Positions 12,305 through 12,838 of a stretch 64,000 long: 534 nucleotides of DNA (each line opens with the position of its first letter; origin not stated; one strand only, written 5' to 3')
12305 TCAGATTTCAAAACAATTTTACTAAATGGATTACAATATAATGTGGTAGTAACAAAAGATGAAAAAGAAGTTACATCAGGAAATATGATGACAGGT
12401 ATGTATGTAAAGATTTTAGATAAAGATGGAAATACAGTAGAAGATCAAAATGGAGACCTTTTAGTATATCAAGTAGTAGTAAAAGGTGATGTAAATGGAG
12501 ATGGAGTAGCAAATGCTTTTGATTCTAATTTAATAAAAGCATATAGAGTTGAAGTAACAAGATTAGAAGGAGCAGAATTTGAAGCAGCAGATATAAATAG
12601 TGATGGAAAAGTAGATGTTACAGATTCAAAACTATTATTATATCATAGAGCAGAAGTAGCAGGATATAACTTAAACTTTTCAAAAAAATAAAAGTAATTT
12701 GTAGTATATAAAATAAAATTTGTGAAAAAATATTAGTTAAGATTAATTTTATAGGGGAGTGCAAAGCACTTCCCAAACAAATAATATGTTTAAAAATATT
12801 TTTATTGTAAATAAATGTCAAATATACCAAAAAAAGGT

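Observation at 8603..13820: Apparent non-cellulosomal cohesin-dockerin display system: an LPATG-anchored cohesin-like protein beside an LRR-dockerin protein, with a second dockerin on the 4044-aa giant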

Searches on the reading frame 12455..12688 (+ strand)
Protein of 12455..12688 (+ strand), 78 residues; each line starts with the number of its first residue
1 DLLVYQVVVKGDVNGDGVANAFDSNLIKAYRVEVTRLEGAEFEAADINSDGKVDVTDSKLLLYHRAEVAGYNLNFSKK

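Call 34: find_homologous_proteins(query=window:12455-12688:+, max_evalue=0.001)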
Query seq(78 aa) (78 aa): 19 proteins with E <= 0.001 among 19 candidates.
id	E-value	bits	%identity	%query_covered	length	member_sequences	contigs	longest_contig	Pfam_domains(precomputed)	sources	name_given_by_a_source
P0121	2.9e-29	118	77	99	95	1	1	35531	PF00404.25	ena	-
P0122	9.3e-29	116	75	97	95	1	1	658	PF00404.25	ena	-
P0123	2.8e-27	112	71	99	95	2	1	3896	PF00404.25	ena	-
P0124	1.4e-26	109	75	99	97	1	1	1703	PF00404.25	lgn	-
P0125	5.2e-26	108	69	99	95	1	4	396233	PF00404.25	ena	-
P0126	8.9e-26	107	72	96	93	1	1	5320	PF00404.25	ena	-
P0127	1.3e-25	106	71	97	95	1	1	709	PF00404.25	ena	-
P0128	1.8e-25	106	69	99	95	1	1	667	PF00404.25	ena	-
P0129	4.3e-25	105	68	99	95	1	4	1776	PF00404.25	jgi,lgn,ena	-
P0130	1.0e-24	104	74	88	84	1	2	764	PF00404.25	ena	-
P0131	4.8e-24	101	71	97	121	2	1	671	PF00404.25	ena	-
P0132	4.8e-24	101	65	96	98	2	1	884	PF00404.25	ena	-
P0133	6.0e-24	101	66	96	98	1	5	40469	PF00404.25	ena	-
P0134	1.4e-23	100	66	97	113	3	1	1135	PF01839.30,PF00404.25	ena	-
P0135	1.3e-22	97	65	96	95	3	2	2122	PF00404.25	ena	-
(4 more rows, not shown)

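Call 45: search_protein_representatives(protein=window:12458-12688:+)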
Query: 77 residues. Proteins with E-value up to 0.001 (for the whole library): 2622; up to 1e-10: 261; up to 1e-30: 6. The best 150 are listed.
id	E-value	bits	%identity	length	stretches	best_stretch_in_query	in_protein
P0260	2.7e-38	144.8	34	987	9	6-63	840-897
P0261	5.2e-38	143.9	37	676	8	5-76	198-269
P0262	6.7e-35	134.1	35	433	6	8-60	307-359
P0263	4.9e-33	128.2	34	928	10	3-60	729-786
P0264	1.0e-31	124.1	33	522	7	9-63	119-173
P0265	1.7e-31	123.3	36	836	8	10-70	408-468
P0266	1.7e-28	113.8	35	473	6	7-66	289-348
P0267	5.1e-28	112.3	35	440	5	3-64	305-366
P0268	3.2e-27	109.8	36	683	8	7-70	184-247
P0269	3.7e-27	109.6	35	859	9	5-60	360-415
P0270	1.3e-26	107.9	37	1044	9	7-76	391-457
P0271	1.5e-26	107.7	36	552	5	6-62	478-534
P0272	2.2e-26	107.2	35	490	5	5-70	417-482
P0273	3.4e-26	106.6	37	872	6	6-72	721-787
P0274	6.5e-26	105.7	71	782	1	1-76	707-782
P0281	4.8e-25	103.0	74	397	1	3-71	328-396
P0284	1.3e-24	101.6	77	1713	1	1-75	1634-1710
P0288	4.3e-24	99.9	68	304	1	1-76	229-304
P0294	1.1e-22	95.5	70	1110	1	3-71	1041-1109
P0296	3.4e-22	93.9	68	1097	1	3-71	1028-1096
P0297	4.2e-22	93.6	66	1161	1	2-75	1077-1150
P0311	2.1e-20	88.2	66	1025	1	4-74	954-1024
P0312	3.2e-20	87.7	67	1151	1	2-71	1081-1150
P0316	1.7e-19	85.4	61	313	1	3-76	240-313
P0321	4.5e-19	84.0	64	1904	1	1-74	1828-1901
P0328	2.1e-18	81.9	67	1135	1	3-71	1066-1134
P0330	2.4e-18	81.8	57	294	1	3-76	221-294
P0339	6.2e-18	80.4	53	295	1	3-76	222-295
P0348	3.1e-17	78.2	62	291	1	1-74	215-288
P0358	7.7e-17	77.0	59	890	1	1-74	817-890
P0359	8.3e-17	76.9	64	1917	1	2-68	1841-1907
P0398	7.2e-15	70.8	59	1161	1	4-71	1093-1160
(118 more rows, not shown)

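Call 46: search_protein_families(library=pfam, proteins=[P0284, P0321, P0359, P0274, P0358, P0311, P0288, P0316], max_evalue=0.0001)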
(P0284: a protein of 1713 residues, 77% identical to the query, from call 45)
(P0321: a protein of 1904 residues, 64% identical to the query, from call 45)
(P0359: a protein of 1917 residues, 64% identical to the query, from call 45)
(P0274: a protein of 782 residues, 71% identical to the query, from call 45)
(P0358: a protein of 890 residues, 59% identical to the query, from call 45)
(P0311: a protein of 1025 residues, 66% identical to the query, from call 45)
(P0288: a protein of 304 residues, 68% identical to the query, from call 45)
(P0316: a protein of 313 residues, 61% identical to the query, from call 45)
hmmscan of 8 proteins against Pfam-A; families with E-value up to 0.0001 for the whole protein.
P0284 (1713 aa): 7 families
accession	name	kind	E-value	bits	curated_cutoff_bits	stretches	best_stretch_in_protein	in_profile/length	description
PF12799.13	LRR_4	-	2.1e-16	60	27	0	934-974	1-41/44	Leucine Rich repeats (2 copies)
PF02368.24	Big_2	-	2.2e-11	44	22.8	0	1178-1244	2-65/79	Bacterial Ig-like domain (group 2)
PF13855.12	LRR_8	-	2.8e-11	43.4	27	0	93-130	24-61/61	Leucine rich repeat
PF23952.1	LRR_EndoS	-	3.6e-10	40.5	27.9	0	75-106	26-57/116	Endo-beta-N-acetylglucosaminidase EndoS LRR domain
PF07679.22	I-set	-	5e-07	30.1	23.7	0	1371-1411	5-43/90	Immunoglobulin I-set domain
PF00404.24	Dockerin_1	-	8.3e-07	29.5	22.9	1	1642-1695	1-52/57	Dockerin type I domain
PF00560.39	LRR_1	-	1.7e-05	24.5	20.6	0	1030-1045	2-17/23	Leucine Rich Repeat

P0321 (1904 aa): 7 families
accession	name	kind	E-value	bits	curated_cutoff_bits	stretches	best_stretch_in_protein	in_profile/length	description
PF12799.13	LRR_4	-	1.1e-12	48.1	27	1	968-1000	3-36/44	Leucine Rich repeats (2 copies)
PF02368.24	Big_2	-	1.8e-12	47.5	22.8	0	1556-1632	2-72/79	Bacterial Ig-like domain (group 2)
PF23952.1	LRR_EndoS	-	2e-08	34.9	27.9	0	78-108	27-57/116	Endo-beta-N-acetylglucosaminidase EndoS LRR domain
PF07679.22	I-set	-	1.3e-07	32.1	23.7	0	1650-1723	2-60/90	Immunoglobulin I-set domain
PF13855.12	LRR_8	-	2.9e-06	27.4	27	0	943-1000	2-61/61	Leucine rich repeat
PF00404.24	Dockerin_1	-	3.2e-06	27.7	22.9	1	1836-1887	1-52/57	Dockerin type I domain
PF22544.2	HYDIN_VesB_CFA65-like_Ig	-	5.7e-06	26.9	25.5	0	1552-1600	42-89/100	HYDIN/CFA65/VesB-like, Ig-like domain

P0359 (1917 aa): 4 families
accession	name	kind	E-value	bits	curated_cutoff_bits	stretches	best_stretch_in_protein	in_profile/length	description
PF12799.13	LRR_4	-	1.2e-14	54.4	27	0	985-1017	3-36/44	Leucine Rich repeats (2 copies)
PF00404.24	Dockerin_1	-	1.2e-08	35.4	22.9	1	1848-1899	1-52/57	Dockerin type I domain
PF23952.1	LRR_EndoS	-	1.8e-07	31.8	27.9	0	78-110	27-60/116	Endo-beta-N-acetylglucosaminidase EndoS LRR domain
PF13855.12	LRR_8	-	1.2e-06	28.6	27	0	984-1042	2-61/61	Leucine rich repeat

P0274 (782 aa): 2 families
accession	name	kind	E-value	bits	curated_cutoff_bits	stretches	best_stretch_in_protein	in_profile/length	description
PF00404.24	Dockerin_1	-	6.7e-10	39.4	22.9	1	715-766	1-52/57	Dockerin type I domain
PF13855.12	LRR_8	-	2.5e-06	27.6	27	0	342-398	3-61/61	Leucine rich repeat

P0358 (890 aa): 4 families
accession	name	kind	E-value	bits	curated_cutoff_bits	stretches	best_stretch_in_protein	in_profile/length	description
PF13306.12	LRR_5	-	3.8e-86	285.8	27.7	3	373-481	2-108/127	BspA type Leucine rich repeat region (6 copies)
PF13855.12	LRR_8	-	1.9e-14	53.6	27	0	291-335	15-60/61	Leucine rich repeat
PF07523.18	Big_3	-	2e-08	34.8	21.2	0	589-644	2-59/68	Bacterial Ig-like domain (group 3)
PF00404.24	Dockerin_1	-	3.5e-08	34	22.9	1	825-874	1-50/57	Dockerin type I domain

P0311 (1025 aa): 3 families
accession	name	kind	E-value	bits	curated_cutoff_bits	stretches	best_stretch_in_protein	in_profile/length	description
PF00082.27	Peptidase_S8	-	1.6e-37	129.9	21.8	1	4-236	12-288/288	Subtilase family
PF02368.24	Big_2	-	7.3e-31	106.4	22.8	2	420-497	2-79/79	Bacterial Ig-like domain (group 2)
PF00404.24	Dockerin_1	-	4.6e-11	43.2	22.9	1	959-1010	1-52/57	Dockerin type I domain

P0288 (304 aa): 1 family
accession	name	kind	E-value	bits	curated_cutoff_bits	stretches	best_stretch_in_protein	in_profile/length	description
PF00404.24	Dockerin_1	-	3.2e-09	37.3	22.9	1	237-288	1-52/57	Dockerin type I domain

P0316 (313 aa): 2 families
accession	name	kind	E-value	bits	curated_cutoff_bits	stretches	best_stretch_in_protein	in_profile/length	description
PF00404.24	Dockerin_1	-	5.7e-06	26.9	22.9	1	247-297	2-52/57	Dockerin type I domain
PF00963.24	Cohesin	-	1.9e-05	25.3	24.1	1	35-148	7-129/139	Cohesin domain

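Call 48: search_protein_families(library=pfam, proteins=[P0294, P0296, P0297, P0312, P0328, P0398, P0330, P0339, P0348, P0281], max_evalue=0.0001)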
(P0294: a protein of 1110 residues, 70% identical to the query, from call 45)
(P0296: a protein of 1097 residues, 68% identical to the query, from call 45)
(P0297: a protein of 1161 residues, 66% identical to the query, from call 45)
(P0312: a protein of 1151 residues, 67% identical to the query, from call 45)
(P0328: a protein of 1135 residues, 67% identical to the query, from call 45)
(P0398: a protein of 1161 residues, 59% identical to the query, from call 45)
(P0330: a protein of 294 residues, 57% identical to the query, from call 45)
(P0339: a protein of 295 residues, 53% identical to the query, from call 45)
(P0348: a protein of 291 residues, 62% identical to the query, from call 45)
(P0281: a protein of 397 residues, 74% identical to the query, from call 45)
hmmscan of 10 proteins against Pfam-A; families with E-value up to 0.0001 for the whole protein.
P0294 (1110 aa): 7 families
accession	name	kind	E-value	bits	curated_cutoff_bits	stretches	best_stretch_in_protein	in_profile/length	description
PF12799.13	LRR_4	-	3.6e-21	75.2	27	1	744-786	1-42/44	Leucine Rich repeats (2 copies)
PF13855.12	LRR_8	-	1.2e-15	57.5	27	2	699-754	2-59/61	Leucine rich repeat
PF23952.1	LRR_EndoS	-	2.1e-11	44.5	27.9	0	79-164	27-103/116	Endo-beta-N-acetylglucosaminidase EndoS LRR domain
PF00404.24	Dockerin_1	-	3.5e-10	40.4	22.9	1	1047-1098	1-52/57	Dockerin type I domain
PF13516.12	LRR_6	-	2.2e-09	37.1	23.4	0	120-138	2-20/24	Leucine Rich repeat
PF00560.39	LRR_1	-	2.7e-05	23.9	20.6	0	122-135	1-14/23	Leucine Rich Repeat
PF23211.1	LRR_LRWD1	-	8e-05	22.9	28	0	676-733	42-97/190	Leucine-rich repeat and WD repeat-containing protein 1, LRR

P0296 (1097 aa): 5 families
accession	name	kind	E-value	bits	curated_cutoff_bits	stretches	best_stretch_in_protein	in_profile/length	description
PF12799.13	LRR_4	-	1.5e-18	66.8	27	0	772-815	1-43/44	Leucine Rich repeats (2 copies)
PF13855.12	LRR_8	-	1.9e-11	44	27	1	773-812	2-41/61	Leucine rich repeat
PF00404.24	Dockerin_1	-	1.5e-10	41.6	22.9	1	1034-1085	1-52/57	Dockerin type I domain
PF13516.12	LRR_6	-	5.7e-07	29.6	23.4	0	117-135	2-20/24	Leucine Rich repeat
PF23952.1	LRR_EndoS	-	2e-06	28.5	27.9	0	76-160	27-102/116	Endo-beta-N-acetylglucosaminidase EndoS LRR domain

P0297 (1161 aa): 4 families
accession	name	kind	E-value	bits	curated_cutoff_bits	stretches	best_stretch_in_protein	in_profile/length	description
PF13306.12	LRR_5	-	8.6e-84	278.2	27.7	3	95-222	2-126/127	BspA type Leucine rich repeat region (6 copies)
PF07523.18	Big_3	-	8e-11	42.5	21.2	0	893-949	3-61/68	Bacterial Ig-like domain (group 3)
PF00404.24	Dockerin_1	-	1.1e-10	42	22.9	1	1084-1135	1-52/57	Dockerin type I domain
PF13855.12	LRR_8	-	1.3e-07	31.7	27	0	205-250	10-56/61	Leucine rich repeat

P0312 (1151 aa): 4 families
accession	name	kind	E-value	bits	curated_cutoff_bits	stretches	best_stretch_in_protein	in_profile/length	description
PF12799.13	LRR_4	-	1.1e-13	51.4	27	0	80-115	3-39/44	Leucine Rich repeats (2 copies)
PF00404.24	Dockerin_1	-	1.2e-08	35.5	22.9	1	1088-1139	1-52/57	Dockerin type I domain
PF13855.12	LRR_8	-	1.8e-08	34.4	27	0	807-861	5-61/61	Leucine rich repeat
PF23952.1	LRR_EndoS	-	1.6e-05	25.5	27.9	0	81-154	26-93/116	Endo-beta-N-acetylglucosaminidase EndoS LRR domain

P0328 (1135 aa): 6 families
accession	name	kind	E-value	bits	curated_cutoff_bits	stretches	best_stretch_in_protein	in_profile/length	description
PF12799.13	LRR_4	-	7.7e-21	74.1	27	2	723-766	1-43/44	Leucine Rich repeats (2 copies)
PF13855.12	LRR_8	-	7.9e-13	48.4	27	1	723-781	1-61/61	Leucine rich repeat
PF00404.24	Dockerin_1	-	1.5e-09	38.4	22.9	1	1073-1123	2-52/57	Dockerin type I domain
PF13516.12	LRR_6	-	5.1e-08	32.8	23.4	0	109-124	3-18/24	Leucine Rich repeat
PF23952.1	LRR_EndoS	-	4.8e-06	27.2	27.9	0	74-176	9-102/116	Endo-beta-N-acetylglucosaminidase EndoS LRR domain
PF14580.12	LRR_9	-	3.1e-05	24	30.5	1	702-800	43-147/175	Leucine-rich repeat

P0398 (1161 aa): 6 families
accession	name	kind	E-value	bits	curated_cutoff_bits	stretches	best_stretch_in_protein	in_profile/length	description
PF12799.13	LRR_4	-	6.4e-20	71.2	27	2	115-152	1-39/44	Leucine Rich repeats (2 copies)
PF13855.12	LRR_8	-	3.8e-16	59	27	2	680-716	23-61/61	Leucine rich repeat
PF23598.1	LRR_14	-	1.7e-08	34.1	40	1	73-149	5-82/353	Leucine-rich repeat region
PF00404.24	Dockerin_1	-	6.6e-07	29.9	22.9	1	1098-1149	1-52/57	Dockerin type I domain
PF23952.1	LRR_EndoS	-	1.1e-05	26.1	27.9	0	72-157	27-102/116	Endo-beta-N-acetylglucosaminidase EndoS LRR domain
PF23211.1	LRR_LRWD1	-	5.3e-05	23.5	28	0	677-740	37-101/190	Leucine-rich repeat and WD repeat-containing protein 1, LRR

P0330 (294 aa): 1 family
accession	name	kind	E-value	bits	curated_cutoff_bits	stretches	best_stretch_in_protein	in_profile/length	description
PF00404.24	Dockerin_1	-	2e-10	41.2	22.9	1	228-275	2-49/57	Dockerin type I domain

P0339 (295 aa): 1 family
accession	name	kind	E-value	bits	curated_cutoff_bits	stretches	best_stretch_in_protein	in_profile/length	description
PF00404.24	Dockerin_1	-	1.2e-07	32.2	22.9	1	228-279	1-52/57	Dockerin type I domain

P0348 (291 aa): 1 family
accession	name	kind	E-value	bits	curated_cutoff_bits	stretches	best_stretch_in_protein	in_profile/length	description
PF00404.24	Dockerin_1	-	2.6e-06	28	22.9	1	223-274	1-52/57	Dockerin type I domain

P0281 (397 aa): 5 families
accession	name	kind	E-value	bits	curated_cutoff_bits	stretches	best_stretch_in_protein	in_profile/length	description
PF00404.24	Dockerin_1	-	5e-12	46.3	22.9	1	334-385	1-52/57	Dockerin type I domain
PF12799.13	LRR_4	-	8.6e-11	42.2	27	2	25-66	2-42/44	Leucine Rich repeats (2 copies)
PF13855.12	LRR_8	-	1.8e-09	37.6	27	1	25-64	2-41/61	Leucine rich repeat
PF00560.39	LRR_1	-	8.2e-06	25.4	20.6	0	3-17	1-15/23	Leucine Rich Repeat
PF13516.12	LRR_6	-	3.1e-05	24.1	23.4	0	48-62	3-17/24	Leucine Rich repeat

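Call 49: find_encoding_contigs(protein=P0316, flank=10000, max_places=3)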
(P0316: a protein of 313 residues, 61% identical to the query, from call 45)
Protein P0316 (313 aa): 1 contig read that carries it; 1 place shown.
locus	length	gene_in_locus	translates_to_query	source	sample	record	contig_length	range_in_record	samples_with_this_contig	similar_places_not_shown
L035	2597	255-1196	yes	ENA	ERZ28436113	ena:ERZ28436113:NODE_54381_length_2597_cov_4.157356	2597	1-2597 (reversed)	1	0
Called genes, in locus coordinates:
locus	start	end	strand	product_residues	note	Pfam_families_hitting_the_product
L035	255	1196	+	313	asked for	PF00963:Cohesin (weak), PF00404:Dockerin_1 (weak)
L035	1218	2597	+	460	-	?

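Call 50: find_encoding_contigs(protein=P0311, flank=10000, max_places=3)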
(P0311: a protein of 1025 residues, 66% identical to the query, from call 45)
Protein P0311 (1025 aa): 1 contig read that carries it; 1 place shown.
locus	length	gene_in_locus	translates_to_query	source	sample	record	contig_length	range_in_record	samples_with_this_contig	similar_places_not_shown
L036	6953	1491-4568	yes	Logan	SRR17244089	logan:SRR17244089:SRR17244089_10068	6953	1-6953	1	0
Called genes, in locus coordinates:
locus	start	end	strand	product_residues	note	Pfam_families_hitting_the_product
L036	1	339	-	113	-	?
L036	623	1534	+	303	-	-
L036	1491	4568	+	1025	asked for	PF00082:Peptidase_S8, PF02368:Big_2, PF26182:Ig_NUP210_5th (weak), PF00404:Dockerin_1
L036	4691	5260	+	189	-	PF10646:Germane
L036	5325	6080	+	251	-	PF00398:RrnaAD (weak), PF05175:MTS, PF05971:Methyltransf_10 (weak), PF06325:PrmA, PF02384:N6_Mtase (weak), PF02475:TRM5-TYW2_MTfase, PF12847:Methyltransf_18, PF13847:Methyltransf_31, +4 more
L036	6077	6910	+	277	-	PF00590:TP_methylase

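Call 68: find_encoding_contigs(protein=P0339, flank=10000, max_places=2)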
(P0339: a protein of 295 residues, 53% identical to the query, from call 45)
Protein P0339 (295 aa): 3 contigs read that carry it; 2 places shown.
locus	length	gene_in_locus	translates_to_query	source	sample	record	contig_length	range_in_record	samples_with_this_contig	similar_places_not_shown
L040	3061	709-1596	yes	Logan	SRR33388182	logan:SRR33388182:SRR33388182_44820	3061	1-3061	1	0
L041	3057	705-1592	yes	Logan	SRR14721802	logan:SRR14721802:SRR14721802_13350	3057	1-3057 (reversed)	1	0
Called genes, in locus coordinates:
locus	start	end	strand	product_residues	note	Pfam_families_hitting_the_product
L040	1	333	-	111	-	?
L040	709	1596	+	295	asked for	PF00404:Dockerin_1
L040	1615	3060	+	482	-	?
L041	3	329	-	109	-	?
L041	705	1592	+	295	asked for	PF00404:Dockerin_1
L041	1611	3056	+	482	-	?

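Call 69: find_encoding_contigs(protein=P0330, flank=10000, max_places=2)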
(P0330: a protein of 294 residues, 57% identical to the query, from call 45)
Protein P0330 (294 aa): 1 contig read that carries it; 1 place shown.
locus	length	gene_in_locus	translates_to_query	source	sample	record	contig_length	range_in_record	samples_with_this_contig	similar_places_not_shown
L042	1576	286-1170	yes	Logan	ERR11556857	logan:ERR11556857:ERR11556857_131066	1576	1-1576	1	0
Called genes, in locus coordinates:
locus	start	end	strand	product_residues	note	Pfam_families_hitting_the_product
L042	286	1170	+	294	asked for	PF00404:Dockerin_1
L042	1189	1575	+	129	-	?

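Call 72: search_protein_families(library=pfam, proteins=[L036:623-1534:+, L040:1615-3060:+, L035:1218-2597:+, L036:1491-4568:+], max_evalue=0.001)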
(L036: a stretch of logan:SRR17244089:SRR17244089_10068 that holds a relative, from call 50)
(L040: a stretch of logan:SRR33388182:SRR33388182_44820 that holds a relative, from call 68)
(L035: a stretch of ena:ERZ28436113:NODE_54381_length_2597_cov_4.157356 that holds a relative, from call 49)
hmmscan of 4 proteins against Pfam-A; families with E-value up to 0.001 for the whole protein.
L036:623-1534:+ (303 aa): 0 families

L040:1615-3060:+ (482 aa): 4 families
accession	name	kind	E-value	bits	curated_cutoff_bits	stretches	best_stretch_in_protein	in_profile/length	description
PF02368.24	Big_2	-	5.3e-26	90.8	22.8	2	352-430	1-79/79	Bacterial Ig-like domain (group 2)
PF07523.18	Big_3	-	1.9e-17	63.7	21.2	3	193-251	3-61/68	Bacterial Ig-like domain (group 3)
PF00404.24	Dockerin_1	-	3.2e-09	37.3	22.9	1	29-82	1-54/57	Dockerin type I domain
PF22359.2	Big-like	-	0.00014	22.5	27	1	388-432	4-46/48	Bacterial Ig-like domain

L035:1218-2597:+ (460 aa): 2 families
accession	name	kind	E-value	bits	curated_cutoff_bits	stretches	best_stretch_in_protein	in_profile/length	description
PF07523.18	Big_3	-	9e-26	90.4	21.2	2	100-164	3-68/68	Bacterial Ig-like domain (group 3)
PF00404.24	Dockerin_1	-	2.3e-11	44.2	22.9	1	29-81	2-55/57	Dockerin type I domain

L036:1491-4568:+ (1025 aa): 3 families
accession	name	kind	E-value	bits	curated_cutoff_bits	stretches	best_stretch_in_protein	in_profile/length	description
PF00082.27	Peptidase_S8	-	1.6e-37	129.9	21.8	1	4-236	12-288/288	Subtilase family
PF02368.24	Big_2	-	7.3e-31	106.4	22.8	2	420-497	2-79/79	Bacterial Ig-like domain (group 2)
PF00404.24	Dockerin_1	-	4.6e-11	43.2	22.9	1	959-1010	1-52/57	Dockerin type I domain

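Call 89: search_protein_families(library=pfam, alignment_id=A5, max_evalue=0.00001)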
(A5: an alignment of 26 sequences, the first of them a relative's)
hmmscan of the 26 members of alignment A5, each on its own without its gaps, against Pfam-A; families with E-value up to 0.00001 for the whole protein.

A. member 1, P0276 (1444 aa): 4 families
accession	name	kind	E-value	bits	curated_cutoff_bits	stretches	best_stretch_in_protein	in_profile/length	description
PF12799.13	LRR_4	-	1.2e-10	41.7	27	0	75-113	3-42/44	Leucine Rich repeats (2 copies)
PF00404.24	Dockerin_1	-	4e-10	40.2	22.9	1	1377-1428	1-52/57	Dockerin type I domain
PF13855.12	LRR_8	-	2.5e-08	34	27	0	959-1015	3-61/61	Leucine rich repeat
PF24048.1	LRR_NXF1-5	-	1.2e-06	28.6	30.5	1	47-145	25-131/142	NXF1/2/3/5 leucine-rich repeat domain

B. families by the number of members that match (of 26 scanned): 16 families
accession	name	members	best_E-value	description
PF12799.13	LRR_4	26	1.5e-30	Leucine Rich repeats (2 copies)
PF13855.12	LRR_8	23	2.4e-16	Leucine rich repeat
PF00404.24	Dockerin_1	21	7.4e-12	Dockerin type I domain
PF23952.1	LRR_EndoS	11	9.2e-10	Endo-beta-N-acetylglucosaminidase EndoS LRR domain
PF02368.24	Big_2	9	3.1e-27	Bacterial Ig-like domain (group 2)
PF13516.12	LRR_6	5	1.3e-07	Leucine Rich repeat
PF23598.1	LRR_14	4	1.1e-07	Leucine-rich repeat region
PF00560.39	LRR_1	4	8.2e-07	Leucine Rich Repeat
PF00112.29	Peptidase_C1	3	2.9e-22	Papain family cysteine protease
PF13927.12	Ig_3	3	3.5e-20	Immunoglobulin domain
PF07523.18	Big_3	2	5.9e-19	Bacterial Ig-like domain (group 3)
PF07679.22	I-set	2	2.1e-17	Immunoglobulin I-set domain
PF18560.7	Lectin_like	1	6.6e-23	Lectin like domain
PF00047.31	ig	1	1.2e-11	Immunoglobulin domain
PF20578.4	aBig_2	1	4.8e-10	Atrophied bacterial Ig domain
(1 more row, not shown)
